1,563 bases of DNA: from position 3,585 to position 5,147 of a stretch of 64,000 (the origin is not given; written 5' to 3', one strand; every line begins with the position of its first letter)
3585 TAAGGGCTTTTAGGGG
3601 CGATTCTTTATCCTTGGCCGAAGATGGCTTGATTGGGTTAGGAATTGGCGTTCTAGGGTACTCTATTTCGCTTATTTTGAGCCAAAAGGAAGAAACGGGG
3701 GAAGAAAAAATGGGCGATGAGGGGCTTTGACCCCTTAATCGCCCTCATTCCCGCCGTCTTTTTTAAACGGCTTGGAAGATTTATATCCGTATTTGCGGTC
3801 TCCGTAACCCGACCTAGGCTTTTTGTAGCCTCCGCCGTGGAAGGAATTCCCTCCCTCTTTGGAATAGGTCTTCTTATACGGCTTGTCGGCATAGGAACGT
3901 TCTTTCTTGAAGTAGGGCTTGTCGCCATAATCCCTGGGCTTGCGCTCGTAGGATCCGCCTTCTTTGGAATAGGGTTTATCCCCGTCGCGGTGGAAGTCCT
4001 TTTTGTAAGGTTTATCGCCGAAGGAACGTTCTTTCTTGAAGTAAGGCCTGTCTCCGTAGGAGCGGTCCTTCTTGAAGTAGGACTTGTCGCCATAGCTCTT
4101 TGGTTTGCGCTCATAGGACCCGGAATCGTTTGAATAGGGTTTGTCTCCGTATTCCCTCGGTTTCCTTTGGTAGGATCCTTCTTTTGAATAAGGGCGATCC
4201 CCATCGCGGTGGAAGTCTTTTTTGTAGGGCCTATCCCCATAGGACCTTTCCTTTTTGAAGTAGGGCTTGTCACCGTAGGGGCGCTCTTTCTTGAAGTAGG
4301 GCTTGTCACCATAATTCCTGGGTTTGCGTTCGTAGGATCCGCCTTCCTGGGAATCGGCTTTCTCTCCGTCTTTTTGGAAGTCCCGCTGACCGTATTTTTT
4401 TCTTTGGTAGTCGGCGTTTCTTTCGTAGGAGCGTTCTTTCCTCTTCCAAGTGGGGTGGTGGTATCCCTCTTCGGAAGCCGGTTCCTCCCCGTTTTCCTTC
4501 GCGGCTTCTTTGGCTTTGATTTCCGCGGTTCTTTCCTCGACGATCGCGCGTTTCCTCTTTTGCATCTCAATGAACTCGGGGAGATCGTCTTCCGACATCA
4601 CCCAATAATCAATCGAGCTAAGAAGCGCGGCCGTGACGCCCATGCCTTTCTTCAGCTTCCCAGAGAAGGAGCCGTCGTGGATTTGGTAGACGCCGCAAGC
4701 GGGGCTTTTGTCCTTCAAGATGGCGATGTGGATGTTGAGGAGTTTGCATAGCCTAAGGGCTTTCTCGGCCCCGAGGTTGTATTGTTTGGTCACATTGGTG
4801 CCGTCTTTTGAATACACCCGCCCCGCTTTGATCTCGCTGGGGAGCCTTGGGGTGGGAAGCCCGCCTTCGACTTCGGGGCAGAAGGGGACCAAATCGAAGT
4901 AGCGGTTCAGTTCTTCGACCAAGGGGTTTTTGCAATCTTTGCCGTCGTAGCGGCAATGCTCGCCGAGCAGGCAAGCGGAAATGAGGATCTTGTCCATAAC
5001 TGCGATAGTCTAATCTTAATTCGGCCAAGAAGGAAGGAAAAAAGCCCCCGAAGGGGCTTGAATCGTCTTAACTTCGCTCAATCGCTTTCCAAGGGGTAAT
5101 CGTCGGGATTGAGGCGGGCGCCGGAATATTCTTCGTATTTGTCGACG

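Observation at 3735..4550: DUF523/TudS-like Fe-S enzyme domain fused to a 270-aa basic Tyr-Gly-Asp-Lys-Pro repeat tail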

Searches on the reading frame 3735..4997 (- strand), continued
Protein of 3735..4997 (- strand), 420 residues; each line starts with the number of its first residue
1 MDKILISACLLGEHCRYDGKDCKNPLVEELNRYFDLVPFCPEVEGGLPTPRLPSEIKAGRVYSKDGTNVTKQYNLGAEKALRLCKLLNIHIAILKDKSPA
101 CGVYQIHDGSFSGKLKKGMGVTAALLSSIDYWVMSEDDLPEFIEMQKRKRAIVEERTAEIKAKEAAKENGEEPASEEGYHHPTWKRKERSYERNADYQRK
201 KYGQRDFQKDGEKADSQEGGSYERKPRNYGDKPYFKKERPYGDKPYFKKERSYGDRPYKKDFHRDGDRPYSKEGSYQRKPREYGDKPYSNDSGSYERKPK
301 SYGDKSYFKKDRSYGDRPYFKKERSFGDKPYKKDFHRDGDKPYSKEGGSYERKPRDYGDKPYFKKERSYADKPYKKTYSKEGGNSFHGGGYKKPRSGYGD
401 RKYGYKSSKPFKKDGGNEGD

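Call 59: list_cluster_members(proteins=[P0001, P0002, P0003])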
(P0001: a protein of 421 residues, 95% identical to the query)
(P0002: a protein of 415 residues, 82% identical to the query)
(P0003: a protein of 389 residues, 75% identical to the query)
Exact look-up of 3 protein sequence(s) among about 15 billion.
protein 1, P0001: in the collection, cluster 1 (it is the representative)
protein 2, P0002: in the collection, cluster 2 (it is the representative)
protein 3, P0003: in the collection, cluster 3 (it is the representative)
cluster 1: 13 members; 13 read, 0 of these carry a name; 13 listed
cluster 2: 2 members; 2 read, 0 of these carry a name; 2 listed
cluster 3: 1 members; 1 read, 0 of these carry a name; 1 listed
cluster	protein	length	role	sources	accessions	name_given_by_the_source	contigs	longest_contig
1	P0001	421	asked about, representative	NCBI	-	-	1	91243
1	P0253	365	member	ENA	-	-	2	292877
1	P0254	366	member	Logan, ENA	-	-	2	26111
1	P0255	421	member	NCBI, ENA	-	-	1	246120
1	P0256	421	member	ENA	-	-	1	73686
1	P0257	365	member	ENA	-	-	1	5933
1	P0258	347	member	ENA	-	-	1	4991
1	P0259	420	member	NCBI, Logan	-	-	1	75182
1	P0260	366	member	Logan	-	-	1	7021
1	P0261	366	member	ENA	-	-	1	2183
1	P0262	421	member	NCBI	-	-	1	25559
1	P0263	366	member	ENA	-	-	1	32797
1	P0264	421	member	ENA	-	-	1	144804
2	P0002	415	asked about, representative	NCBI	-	-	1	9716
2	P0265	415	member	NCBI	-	-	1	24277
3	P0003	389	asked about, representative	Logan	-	-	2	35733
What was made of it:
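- The 366/365/347-aa variants in the 90% cluster could in principle be collapsed assemblies (call 59).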

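Call 61: find_encoding_contigs(protein=P0255, flank=1000, max_places=2)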
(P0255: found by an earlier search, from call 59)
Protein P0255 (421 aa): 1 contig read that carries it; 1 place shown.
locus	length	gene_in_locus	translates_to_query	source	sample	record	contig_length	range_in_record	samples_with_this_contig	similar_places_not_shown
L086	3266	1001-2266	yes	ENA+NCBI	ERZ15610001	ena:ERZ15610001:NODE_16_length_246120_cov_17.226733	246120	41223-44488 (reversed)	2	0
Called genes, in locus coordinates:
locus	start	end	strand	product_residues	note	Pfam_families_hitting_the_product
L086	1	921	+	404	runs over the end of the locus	-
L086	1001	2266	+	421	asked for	PF04463:2-thiour_desulf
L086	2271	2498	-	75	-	-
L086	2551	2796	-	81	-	-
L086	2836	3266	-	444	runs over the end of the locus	PF00005:ABC_tran, PF17912:OB_MalK (faint), PF08402:TOBE_2 (faint)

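Call 62: find_encoding_contigs(protein=P0254, flank=1000, max_places=2)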
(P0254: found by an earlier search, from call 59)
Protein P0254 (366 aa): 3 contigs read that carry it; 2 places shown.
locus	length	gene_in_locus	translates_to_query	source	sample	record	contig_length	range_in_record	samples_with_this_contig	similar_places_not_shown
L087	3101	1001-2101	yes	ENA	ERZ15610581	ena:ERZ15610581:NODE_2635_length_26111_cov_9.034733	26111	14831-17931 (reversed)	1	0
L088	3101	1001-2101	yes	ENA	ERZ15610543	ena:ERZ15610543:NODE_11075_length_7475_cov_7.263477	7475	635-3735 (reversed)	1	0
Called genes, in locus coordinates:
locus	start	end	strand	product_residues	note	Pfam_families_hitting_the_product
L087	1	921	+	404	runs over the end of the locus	-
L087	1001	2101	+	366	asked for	PF04463:2-thiour_desulf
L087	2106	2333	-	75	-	-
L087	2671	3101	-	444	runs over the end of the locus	PF00005:ABC_tran, PF17912:OB_MalK (faint), PF08402:TOBE_2 (faint)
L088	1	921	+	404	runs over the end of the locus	-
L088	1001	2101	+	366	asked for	PF04463:2-thiour_desulf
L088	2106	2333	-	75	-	-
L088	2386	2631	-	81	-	-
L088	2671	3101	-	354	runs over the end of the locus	?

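Call 67: fold_search(model_id=the predicted structure, library=pdb)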
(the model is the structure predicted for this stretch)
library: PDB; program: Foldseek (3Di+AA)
matches with E <= 10: 976; with E <= 0.001: 5
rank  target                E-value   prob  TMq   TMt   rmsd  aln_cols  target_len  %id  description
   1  6z93_A                7.2e-17  1.00  0.33  0.88   2.0       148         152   42  [4Fe-4S]-dependent thiouracil desulfidase TudS (DUF523Vcz) (released 2020-09-30)
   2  6z92_B                1.2e-16  1.00  0.32  0.87   1.7       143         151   44  [4Fe-4S]-dependent thiouracil desulfidase TudS (DUF523Vcz) solved by Fe-SAD phasing (released 2020-09-30)
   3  6zw9_A                1.4e-16  1.00  0.34  0.88   2.5       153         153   42  [4Fe-4S]-dependent thiouracil desulfidase TudS (DUF523Vcz) soaked with 4-thiouracil (S-SAD data) (released 2020-09-30)
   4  6z96_A                1.6e-16  1.00  0.32  0.84   1.8       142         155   44  [4Fe-4S]-dependent thiouracil desulfidase TudS (DUF523Vcz) soaked with 4-thiouracil (12.65 keV, 7.125 keV (Fe-SAD) and (released 2020-09-30)
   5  6z92_A                4.5e-16  1.00  0.33  0.89   2.0       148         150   42  [4Fe-4S]-dependent thiouracil desulfidase TudS (DUF523Vcz) solved by Fe-SAD phasing (released 2020-09-30)
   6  7qix_S                1.3e-01  0.30  0.11  0.28   9.8        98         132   15  Specific features and methylation sites of a plant ribosome. 40S body ribosomal subunit. (released 2022-06-15)
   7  8btk_An               1.5e-01  0.28  0.10  0.26   9.5       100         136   16  Structure of the TRAP complex with the Sec translocon and a translating ribosome (released 2023-05-24)
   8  4uje_BO               1.6e-01  0.28  0.11  0.27   8.4       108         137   12  Regulation of the mammalian elongation cycle by 40S subunit rolling: a eukaryotic-specific ribosome rearrangement (released 2014-07-16)
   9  8rxh_SO               1.6e-01  0.21  0.10  0.26  11.7       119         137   14  CRYO-EM STRUCTURE OF LEISHMANIA MAJOR 80S RIBOSOME WITH A/P/E-site tRNA AND mRNA : PARENTAL STRAIN (released 2024-05-15)
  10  8r6f_O                1.9e-01  0.30  0.11  0.29   9.5        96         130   14  CryoEM structure of wheat 40S ribosomal subunit, body domain (released 2023-12-27)
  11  8a3w_SO               2.0e-01  0.16  0.10  0.26  11.9       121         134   14  CRYO-EM STRUCTURE OF LEISHMANIA MAJOR 80S RIBOSOME : WILD TYPE (released 2023-12-20)
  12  9v26_sp               2.4e-01  0.21  0.10  0.28   9.9        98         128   15  Cryo- EM structure of 75S ribosome with A/P- & P/E- tRNAs from Entamoeba histolytica bound to antibiotic paromomycin (released 2025-10-08)
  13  7mqa_NG               2.9e-01  0.23  0.10  0.29   9.5        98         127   14  Cryo-EM structure of the human SSU processome, state post-A1 (released 2021-09-22)
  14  1vpv_B                2.9e-01  0.16  0.13  0.18   8.0       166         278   10  Crystal structure of a degv lipid binding protein (tm1468) from thermotoga maritima at 2.45 A resolution (released 2004-12-07)
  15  7mys_B                3.1e-01  0.16  0.14  0.22   8.9       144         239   12  Crystal structure of a tRNA (guanine-N1)-methyltransferase from Acinetobacter baumannii AB5075-UW bound to S-adenosyl  (released 2021-06-09)
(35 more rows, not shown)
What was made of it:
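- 4593..4997 (-): TudS/DUF523 catalytic domain, aa 1-135. Fe-S ligand codons: Cys9 (4971-4973), Cys40 (4878-4880), Cys101 (4695-4697). Also Glu42, Ser98 and Arg16. Ala100 (4698-4700) stands where TudS_A has Ser103. Foldseek match to 6z93_A, E=7e-17, TM 0.88 normalised to the target (call 67).
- Foldseek TM 0.88 to 6z93 (call 67).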

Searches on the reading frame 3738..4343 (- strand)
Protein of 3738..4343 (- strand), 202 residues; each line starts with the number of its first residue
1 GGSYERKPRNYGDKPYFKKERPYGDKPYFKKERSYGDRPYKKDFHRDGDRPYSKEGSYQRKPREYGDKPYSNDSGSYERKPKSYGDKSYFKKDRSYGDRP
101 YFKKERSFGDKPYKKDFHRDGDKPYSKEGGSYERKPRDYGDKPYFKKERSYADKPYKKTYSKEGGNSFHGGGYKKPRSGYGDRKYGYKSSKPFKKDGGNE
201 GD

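Call 17: find_homologous_proteins(query=window:3738-4343:-, max_evalue=0.001)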
Query seq(202 aa) (202 aa): 1 proteins with E <= 0.001 among 863 candidates.
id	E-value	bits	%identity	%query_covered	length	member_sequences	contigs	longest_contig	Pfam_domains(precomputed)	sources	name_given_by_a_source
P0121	1.9e-9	56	42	85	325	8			-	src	-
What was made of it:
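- Tried and rejected: Tail-only database search (call 17).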

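Call 41: find_encoding_contigs(protein=P0121, flank=4000, max_places=3)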
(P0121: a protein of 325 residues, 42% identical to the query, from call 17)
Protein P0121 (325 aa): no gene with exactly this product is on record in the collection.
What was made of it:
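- Tried and rejected: P0121's own genomic context could not be retrieved (call 41).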

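Call 58: search_protein_families(library=pfam, proteins=[P0121], max_evalue=10)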
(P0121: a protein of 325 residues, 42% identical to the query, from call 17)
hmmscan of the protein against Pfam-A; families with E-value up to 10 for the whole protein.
P0121 (325 aa): 0 families

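Call 69: find_homologous_proteins(query=P0121, max_evalue=0.01)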
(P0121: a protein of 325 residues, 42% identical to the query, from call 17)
Query P0121 (325 aa): 74 proteins with E <= 0.01 among 5353 candidates.
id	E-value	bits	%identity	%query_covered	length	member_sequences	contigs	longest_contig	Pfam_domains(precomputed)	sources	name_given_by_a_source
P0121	9.9e-198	675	100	100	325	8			-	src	-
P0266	4.0e-102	361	74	86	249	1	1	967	-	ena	-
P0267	1.5e-22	99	37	37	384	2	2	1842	PF01029.24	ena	-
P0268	6.5e-22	97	53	30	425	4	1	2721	PF00590.26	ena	-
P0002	1.0e-16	80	48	30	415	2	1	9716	PF04463.18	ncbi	-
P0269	1.1e-15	76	36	46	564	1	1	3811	PF00849.28,PF01479.31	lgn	-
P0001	2.3e-11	62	41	21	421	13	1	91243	PF04463.18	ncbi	-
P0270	4.1e-11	61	45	31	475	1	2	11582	PF00590.26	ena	-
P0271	5.2e-10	58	34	46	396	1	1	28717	PF08032.18,PF00588.25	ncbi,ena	-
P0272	7.0e-10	57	33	57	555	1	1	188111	PF13275.12,PF00849.28,PF01479.31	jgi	jgi:23S rRNA pseudouridine2605 synthase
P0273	8.0e-10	57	41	36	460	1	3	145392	PF00849.28,PF01479.31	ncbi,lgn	-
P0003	1.3e-9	57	45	33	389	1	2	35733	PF04463.18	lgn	-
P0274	3.1e-9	55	38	41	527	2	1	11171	PF00849.28,PF01479.31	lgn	-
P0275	6.4e-9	54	39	32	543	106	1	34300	PF00849.28,PF01479.31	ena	-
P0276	7.0e-9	54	29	58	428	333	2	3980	PF08032.18,PF00588.25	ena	-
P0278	1.1e-8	53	45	44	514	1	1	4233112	PF00590.26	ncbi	-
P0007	4.8e-4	38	38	35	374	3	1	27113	PF04463.18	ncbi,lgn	-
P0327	1.2e-3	37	36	39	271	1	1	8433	PF13893.13,PF00076.29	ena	-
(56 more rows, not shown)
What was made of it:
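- Five tailed TudS proteins were also returned (call 69).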

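Call 73: search_protein_families(library=ncbifam, proteins=[P0278, P0268, P0270, P0267, P0271, P0272, P0274, P0327], max_evalue=0.00001)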
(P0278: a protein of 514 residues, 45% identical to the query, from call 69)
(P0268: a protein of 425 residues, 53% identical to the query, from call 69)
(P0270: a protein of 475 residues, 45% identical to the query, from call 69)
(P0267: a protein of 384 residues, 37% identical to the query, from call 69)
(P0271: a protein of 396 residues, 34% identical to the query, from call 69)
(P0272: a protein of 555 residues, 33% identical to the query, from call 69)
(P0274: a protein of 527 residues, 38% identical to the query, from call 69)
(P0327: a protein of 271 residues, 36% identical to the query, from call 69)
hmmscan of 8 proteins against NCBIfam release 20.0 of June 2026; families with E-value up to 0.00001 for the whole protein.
P0278 (514 aa): 4 families
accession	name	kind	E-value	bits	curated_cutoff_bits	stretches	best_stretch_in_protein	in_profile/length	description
TIGR00096.1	TIGR00096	equivalog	5.2e-58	196.6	167.9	1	16-238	1-225/275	16S rRNA (cytidine(1402)-2'-O)-methyltransferase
NF011570.0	PRK14994.1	equivalog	2.4e-48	164.8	502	1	10-246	7-246/287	16S rRNA (cytidine(1402)-2'-O)-methyltransferase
NF004455.0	PRK05787.1-3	equivalog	1.8e-08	34.2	258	1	17-215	3-201/221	cobalt-precorrin-7 (C(5))-methyltransferase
TIGR01466.1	cobJ_cbiH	equivalog_domain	1.8e-06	27.7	246.35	1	17-133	1-116/239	precorrin-3B C(17)-methyltransferase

P0268 (425 aa): 5 families
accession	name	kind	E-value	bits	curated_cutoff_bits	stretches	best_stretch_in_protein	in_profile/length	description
TIGR00096.1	TIGR00096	equivalog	4.5e-50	170.6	167.9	1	17-234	2-222/275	16S rRNA (cytidine(1402)-2'-O)-methyltransferase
NF011570.0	PRK14994.1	equivalog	3.1e-38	131.6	502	1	8-235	5-235/287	16S rRNA (cytidine(1402)-2'-O)-methyltransferase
NF004455.0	PRK05787.1-3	equivalog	1.6e-07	31.1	258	1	17-176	3-159/221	cobalt-precorrin-7 (C(5))-methyltransferase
TIGR01466.1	cobJ_cbiH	equivalog_domain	4.4e-06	26.4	246.35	1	17-131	1-114/239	precorrin-3B C(17)-methyltransferase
NF004460.0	PRK05787.2-3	equivalog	8.2e-06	25.5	291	1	17-205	2-182/207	cobalt-precorrin-7 (C(5))-methyltransferase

P0270 (475 aa): 8 families
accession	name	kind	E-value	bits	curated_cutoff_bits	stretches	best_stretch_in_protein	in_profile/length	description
TIGR00096.1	TIGR00096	equivalog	2.2e-50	171.6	167.9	1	13-231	2-222/275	16S rRNA (cytidine(1402)-2'-O)-methyltransferase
NF011570.0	PRK14994.1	equivalog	1.8e-38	132.4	502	1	8-230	9-234/287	16S rRNA (cytidine(1402)-2'-O)-methyltransferase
NF004455.0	PRK05787.1-3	equivalog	3.1e-09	36.7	258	1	13-173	3-160/221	cobalt-precorrin-7 (C(5))-methyltransferase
TIGR02467.1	CbiE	equivalog_domain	3.2e-08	33.3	92.9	1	20-214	6-194/204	precorrin-6y C5,15-methyltransferase (decarboxylating) subunit CbiE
NF004423.0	PRK05765.1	equivalog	2.3e-07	30.6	332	1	11-136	3-127/247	precorrin-3B C(17)-methyltransferase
TIGR01466.1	cobJ_cbiH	equivalog_domain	9e-07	28.7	246.35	1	13-135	1-122/239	precorrin-3B C(17)-methyltransferase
TIGR01467.1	cobI_cbiL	equivalog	1.3e-06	28.1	163.25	0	12-201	2-206/230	precorrin-2 C(20)-methyltransferase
NF004460.0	PRK05787.2-3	equivalog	4.7e-06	26.3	291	1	13-160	2-142/207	cobalt-precorrin-7 (C(5))-methyltransferase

P0267 (384 aa): 6 families
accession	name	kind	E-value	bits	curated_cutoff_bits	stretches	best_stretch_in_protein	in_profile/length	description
NF011494.0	PRK14902.1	equivalog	2e-30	106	319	1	255-377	4-128/444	16S rRNA (cytosine(967)-C(5))-methyltransferase RsmB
NF011493.0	PRK14901.1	equivalog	3.8e-24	85.3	540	1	254-382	3-133/447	16S rRNA (cytosine(967)-C(5))-methyltransferase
TIGR00563.1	rsmB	equivalog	6.7e-24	84.8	269.05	1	257-378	1-124/437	16S rRNA (cytosine(967)-C(5))-methyltransferase RsmB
TIGR01951.1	nusB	equivalog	4.7e-15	56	88.35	1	256-377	5-130/131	transcription antitermination factor NusB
NF008149.0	PRK10901.1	equivalog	1.6e-13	50.5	375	1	270-378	23-133/434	16S rRNA (cytosine(967)-C(5))-methyltransferase RsmB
NF011495.0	PRK14903.1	equivalog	1.3e-07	30.9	503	1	287-384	34-129/431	16S rRNA (cytosine(967)-C(5))-methyltransferase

P0271 (396 aa): 8 families
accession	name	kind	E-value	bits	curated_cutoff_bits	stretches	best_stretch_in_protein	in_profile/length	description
TIGR00186.1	rRNA_methyl_3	equivalog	4.9e-64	216.1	160.15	1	149-391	4-239/240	23S rRNA (guanosine(2251)-2'-O)-methyltransferase RlmB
NF008386.0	PRK11181.1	equivalog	6.1e-50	169.7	366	1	164-392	21-242/244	23S rRNA (guanosine(2251)-2'-O)-methyltransferase RlmB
NF008117.0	PRK10864.1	equivalog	1.9e-23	83.2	267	1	214-392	167-342/344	tRNA/rRNA methyltransferase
NF008295.0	PRK11081.1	equivalog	3.7e-19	69.2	227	1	247-392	20-165/230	tRNA (guanosine(18)-2'-O)-methyltransferase TrmH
NF000477.1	NshR_TsnR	equivalog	5e-12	45.8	425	1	248-390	118-262/266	NshR/TsnR family 23S rRNA methyltransferase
TIGR00050.1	rRNA_methyl_1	subfamily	5.9e-10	39.4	167.15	1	249-391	7-156/233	TrmJ/YjtD family RNA methyltransferase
NF000035.1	nosihep_NshR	exception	2.3e-09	37.1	500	1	240-389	112-261/274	NshR family nosiheptide/thiostrepton resistance 23S rRNA methyltransferase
TIGR00185.1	tRNA_yibK_trmL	equivalog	1e-08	35.2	190.6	1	249-393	4-149/154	tRNA (uridine(34)/cytosine(34)/5-carboxymethylaminomethyluridine(34)-2'-O)-methyltransferase TrmL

P0272 (555 aa): 8 families
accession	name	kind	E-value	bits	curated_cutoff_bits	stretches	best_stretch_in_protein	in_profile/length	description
TIGR00093.1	TIGR00093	subfamily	1.3e-44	151.8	109.3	1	362-521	1-160/161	pseudouridine synthase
NF007784.0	PRK10475.1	equivalog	1.6e-40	138.9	318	1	295-553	4-259/290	23S rRNA pseudouridine(2604) synthase RluF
NF008097.0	PRK10839.1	equivalog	1e-37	130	275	1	298-526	1-228/232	16S rRNA pseudouridine(516) synthase RsuA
NF007976.1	PRK10700.1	equivalog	1.1e-37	129.7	290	1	299-536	4-248/291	23S rRNA pseudouridine(2605) synthase RluB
NF008487.1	PRK11394.1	equivalog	5e-18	65.4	284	1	358-455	30-124/206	23S rRNA pseudouridine(2457) synthase RluE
TIGR00005.1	rluA_subfam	subfamily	3.3e-10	39.7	192.7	1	299-432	7-162/298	RluA family pseudouridine synthase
NF008321.0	PRK11112.1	equivalog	5e-06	26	328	1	359-432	12-89/257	tRNA pseudouridine(65) synthase TruC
TIGR01621.1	RluA-like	hypoth_equivalog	9e-06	25.1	222.3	0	357-431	10-85/217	TIGR01621 family pseudouridine synthase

P0274 (527 aa): 6 families
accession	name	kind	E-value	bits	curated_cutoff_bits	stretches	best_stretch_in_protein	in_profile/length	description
NF007784.0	PRK10475.1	equivalog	1.1e-47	162.5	318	1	292-521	6-232/290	23S rRNA pseudouridine(2604) synthase RluF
TIGR00093.1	TIGR00093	subfamily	6e-44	149.6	109.3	1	357-515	1-161/161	pseudouridine synthase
NF008097.0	PRK10839.1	equivalog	3.4e-37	128.3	275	1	293-520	1-229/232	16S rRNA pseudouridine(516) synthase RsuA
NF007976.1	PRK10700.1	equivalog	4.7e-32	111.3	290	1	294-521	4-240/291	23S rRNA pseudouridine(2605) synthase RluB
NF008487.1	PRK11394.1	equivalog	3.5e-17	62.6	284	1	354-462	31-136/206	23S rRNA pseudouridine(2457) synthase RluE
TIGR00005.1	rluA_subfam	subfamily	4.1e-10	39.4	192.7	1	292-503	5-250/298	RluA family pseudouridine synthase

P0327 (271 aa): 7 families
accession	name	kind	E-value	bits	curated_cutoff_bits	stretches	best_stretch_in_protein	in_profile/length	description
NF058537.1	Rbp_regulator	equivalog_domain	1.1e-28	99.3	100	1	2-79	1-78/79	RNA-binding regulator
TIGR01622.1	SF-CC1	subfamily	5.2e-21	75.2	231.65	1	2-83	221-302/500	splicing factor, CC1-like family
TIGR01628.1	PABP-1234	subfamily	5.1e-16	59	497.1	1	2-89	287-373/595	polyadenylate binding protein, human types 1, 2, 3, 4 family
TIGR01661.1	ELAV_HUD_SF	subfamily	3e-14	53.4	279.1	1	4-78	7-81/351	ELAV/HuD family splicing factor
TIGR01642.1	U2AF_lg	subfamily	2.6e-12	46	310.3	1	3-85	299-381/510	U2 snRNP auxilliary factor, large subunit, splicing factor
TIGR01659.1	sex-lethal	subfamily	7.3e-10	39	486.2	1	6-78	113-185/346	sex-lethal family splicing factor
TIGR01649.1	hnRNP-L_PTB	subfamily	2.3e-08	33.5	287.4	1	15-110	314-401/493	hnRNP-L/PTB/hephaestus splicing factor family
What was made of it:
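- Identities were confirmed by NCBIfam (call 73).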

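Call 74: find_encoding_contigs(protein=P0278, flank=3000, max_places=2)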
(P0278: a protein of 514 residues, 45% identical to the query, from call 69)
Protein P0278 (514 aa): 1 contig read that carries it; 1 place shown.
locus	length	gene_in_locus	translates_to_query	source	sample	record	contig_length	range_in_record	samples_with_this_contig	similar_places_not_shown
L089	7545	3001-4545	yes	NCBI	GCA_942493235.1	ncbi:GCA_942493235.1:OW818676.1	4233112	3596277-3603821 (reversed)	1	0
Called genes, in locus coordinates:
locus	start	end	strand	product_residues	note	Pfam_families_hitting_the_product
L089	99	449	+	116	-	PF00453:Ribosomal_L20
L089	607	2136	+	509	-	PF00512:HisKA, PF02518:HATPase_c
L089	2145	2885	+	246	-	-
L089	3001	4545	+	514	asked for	PF00590:TP_methylase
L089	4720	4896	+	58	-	-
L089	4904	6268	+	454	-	PF20230:DUF6588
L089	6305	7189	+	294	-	PF00763:THF_DHG_CYH, PF02882:THF_DHG_CYH_C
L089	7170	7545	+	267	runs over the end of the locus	PF00849:PseudoU_synth_2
